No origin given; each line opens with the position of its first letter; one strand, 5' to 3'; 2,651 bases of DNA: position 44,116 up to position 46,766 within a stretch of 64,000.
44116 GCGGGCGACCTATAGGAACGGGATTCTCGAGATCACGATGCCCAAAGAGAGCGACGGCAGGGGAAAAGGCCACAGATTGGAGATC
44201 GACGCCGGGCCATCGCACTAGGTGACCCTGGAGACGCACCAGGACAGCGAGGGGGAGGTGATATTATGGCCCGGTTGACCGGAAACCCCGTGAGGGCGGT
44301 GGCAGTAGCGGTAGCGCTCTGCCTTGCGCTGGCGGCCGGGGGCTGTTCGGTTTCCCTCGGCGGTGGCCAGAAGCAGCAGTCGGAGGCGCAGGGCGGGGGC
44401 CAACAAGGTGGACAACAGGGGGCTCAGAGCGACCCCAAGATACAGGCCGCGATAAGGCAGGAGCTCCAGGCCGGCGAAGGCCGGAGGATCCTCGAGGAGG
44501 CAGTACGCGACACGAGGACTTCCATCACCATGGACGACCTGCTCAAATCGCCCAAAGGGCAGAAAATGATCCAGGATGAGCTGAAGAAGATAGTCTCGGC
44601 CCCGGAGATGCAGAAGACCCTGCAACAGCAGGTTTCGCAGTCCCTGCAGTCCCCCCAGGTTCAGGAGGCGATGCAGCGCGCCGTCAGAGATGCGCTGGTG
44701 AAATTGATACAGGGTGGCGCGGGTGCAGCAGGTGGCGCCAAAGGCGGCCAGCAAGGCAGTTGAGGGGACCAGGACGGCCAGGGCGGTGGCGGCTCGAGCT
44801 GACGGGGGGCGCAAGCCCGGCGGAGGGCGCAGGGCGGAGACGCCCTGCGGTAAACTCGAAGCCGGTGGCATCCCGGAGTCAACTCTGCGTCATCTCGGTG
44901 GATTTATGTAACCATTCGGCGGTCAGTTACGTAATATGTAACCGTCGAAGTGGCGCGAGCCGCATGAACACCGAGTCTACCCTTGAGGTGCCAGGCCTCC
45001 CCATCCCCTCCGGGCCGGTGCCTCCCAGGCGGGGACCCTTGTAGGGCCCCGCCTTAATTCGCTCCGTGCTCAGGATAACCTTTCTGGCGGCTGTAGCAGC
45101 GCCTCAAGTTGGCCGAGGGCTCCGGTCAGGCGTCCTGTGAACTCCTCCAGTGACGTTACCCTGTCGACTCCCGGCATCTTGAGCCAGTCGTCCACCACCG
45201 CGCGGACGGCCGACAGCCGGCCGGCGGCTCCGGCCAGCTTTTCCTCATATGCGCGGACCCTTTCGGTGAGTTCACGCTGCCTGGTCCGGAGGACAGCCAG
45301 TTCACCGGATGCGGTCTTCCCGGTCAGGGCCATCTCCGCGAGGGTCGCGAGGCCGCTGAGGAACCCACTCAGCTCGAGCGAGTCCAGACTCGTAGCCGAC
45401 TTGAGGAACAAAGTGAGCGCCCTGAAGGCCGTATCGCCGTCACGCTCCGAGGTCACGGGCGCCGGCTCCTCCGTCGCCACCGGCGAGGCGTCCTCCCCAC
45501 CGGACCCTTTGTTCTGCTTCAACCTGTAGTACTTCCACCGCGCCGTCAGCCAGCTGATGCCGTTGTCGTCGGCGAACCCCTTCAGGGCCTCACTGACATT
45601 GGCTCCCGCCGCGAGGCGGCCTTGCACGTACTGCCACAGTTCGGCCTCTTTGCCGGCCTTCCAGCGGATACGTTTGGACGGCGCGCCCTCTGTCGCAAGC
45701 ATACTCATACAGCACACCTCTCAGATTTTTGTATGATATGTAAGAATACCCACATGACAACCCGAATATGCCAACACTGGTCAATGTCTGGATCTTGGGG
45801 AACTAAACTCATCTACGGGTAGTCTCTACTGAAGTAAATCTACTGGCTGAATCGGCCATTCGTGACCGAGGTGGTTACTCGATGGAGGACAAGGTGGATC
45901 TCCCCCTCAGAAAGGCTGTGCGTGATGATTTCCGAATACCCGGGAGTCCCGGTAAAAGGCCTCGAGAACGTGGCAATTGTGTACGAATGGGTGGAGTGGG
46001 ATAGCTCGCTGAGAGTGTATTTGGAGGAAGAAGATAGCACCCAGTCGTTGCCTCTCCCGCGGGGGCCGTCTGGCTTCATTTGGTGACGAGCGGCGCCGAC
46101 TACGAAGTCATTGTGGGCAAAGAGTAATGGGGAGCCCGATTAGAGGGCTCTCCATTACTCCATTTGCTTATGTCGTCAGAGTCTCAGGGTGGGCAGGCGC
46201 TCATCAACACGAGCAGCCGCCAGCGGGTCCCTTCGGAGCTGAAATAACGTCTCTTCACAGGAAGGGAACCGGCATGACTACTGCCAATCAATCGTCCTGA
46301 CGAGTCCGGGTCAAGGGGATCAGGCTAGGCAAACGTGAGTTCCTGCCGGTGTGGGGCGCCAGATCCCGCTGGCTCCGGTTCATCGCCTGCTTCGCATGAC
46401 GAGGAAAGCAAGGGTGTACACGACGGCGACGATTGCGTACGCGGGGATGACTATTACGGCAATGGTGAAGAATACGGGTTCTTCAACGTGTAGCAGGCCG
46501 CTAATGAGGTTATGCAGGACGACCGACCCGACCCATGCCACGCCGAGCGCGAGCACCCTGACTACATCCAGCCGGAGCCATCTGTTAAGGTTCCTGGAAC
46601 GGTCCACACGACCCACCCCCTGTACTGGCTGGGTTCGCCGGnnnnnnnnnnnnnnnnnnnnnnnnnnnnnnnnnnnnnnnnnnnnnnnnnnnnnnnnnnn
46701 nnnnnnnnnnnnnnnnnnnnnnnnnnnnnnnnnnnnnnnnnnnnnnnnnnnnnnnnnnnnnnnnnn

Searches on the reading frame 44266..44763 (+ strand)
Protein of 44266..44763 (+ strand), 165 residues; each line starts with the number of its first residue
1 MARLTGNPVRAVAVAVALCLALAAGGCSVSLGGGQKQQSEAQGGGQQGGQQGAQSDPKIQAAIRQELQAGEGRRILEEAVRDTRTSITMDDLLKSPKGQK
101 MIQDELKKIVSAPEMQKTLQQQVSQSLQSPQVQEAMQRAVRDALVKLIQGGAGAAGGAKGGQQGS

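Call 3: search_protein_families(library=pfam, proteins=[window:44266-44763:+], max_evalue=0.01)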
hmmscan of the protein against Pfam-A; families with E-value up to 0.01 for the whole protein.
window:44266-44763:+ (165 aa): 1 family
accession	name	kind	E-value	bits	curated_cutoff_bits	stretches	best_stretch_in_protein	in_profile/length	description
PF17898.6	GerD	-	2.1e-06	28.1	29.5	1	55-143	30-113/114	Spore germination GerD central core domain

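Call 4: search_protein_families(library=ncbifam, proteins=[window:44266-44763:+], max_evalue=0.01)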
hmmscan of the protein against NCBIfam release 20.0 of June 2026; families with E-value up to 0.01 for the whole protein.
window:44266-44763:+ (165 aa): 1 family
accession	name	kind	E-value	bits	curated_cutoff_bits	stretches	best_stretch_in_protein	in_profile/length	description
NF040801.1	spore_GerD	equivalog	3.3e-06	26.7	100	1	55-143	89-172/174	spore germination lipoprotein GerD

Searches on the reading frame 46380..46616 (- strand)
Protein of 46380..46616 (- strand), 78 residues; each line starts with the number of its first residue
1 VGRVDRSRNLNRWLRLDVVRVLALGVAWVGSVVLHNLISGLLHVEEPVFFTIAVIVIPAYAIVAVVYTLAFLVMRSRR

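Call 45: search_protein_families(library=pfam, proteins=[window:46380-46616:-], max_evalue=0.01)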
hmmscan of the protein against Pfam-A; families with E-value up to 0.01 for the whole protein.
window:46380-46616:- (78 aa): 0 families
